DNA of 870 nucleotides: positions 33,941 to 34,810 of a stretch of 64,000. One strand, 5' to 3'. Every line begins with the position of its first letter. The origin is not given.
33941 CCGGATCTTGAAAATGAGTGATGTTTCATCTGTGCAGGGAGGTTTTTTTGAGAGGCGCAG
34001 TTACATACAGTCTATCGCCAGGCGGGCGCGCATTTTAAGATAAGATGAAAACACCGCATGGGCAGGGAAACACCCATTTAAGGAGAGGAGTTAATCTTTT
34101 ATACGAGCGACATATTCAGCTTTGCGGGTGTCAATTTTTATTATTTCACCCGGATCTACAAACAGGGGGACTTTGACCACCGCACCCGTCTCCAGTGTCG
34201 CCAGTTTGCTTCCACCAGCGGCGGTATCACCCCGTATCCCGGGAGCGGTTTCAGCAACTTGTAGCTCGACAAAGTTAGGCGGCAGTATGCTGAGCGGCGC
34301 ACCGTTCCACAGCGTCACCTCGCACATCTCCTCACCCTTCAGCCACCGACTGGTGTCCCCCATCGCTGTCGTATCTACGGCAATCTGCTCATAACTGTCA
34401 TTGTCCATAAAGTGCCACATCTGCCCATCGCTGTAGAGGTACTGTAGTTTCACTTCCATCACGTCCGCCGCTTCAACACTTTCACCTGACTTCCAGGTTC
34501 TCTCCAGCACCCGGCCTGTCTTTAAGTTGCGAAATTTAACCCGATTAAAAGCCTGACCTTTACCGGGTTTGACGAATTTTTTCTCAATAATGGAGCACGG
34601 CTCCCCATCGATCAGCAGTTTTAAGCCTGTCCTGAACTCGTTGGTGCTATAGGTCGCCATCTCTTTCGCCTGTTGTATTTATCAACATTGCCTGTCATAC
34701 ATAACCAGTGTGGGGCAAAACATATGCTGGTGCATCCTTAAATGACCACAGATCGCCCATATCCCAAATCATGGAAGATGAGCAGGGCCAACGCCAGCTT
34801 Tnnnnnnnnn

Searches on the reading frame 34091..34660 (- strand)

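Call 20: search_protein_families(library=pfam, proteins=[window:34091-34660:-])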
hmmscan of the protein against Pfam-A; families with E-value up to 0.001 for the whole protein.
window:34091-34660:- (189 aa): 3 families
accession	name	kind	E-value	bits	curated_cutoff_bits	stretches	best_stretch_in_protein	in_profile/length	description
PF08207.18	EFP_N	-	4.3e-25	87.9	23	1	5-62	1-58/58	Elongation factor P (EF-P) KOW-like domain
PF09285.17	Elong-fact-P_C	-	6.5e-25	87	25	1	131-186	1-56/56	Elongation factor P, C-terminal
PF01132.26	EFP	-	4.3e-21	75.1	27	1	71-123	2-54/54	Elongation factor P (EF-P) OB domain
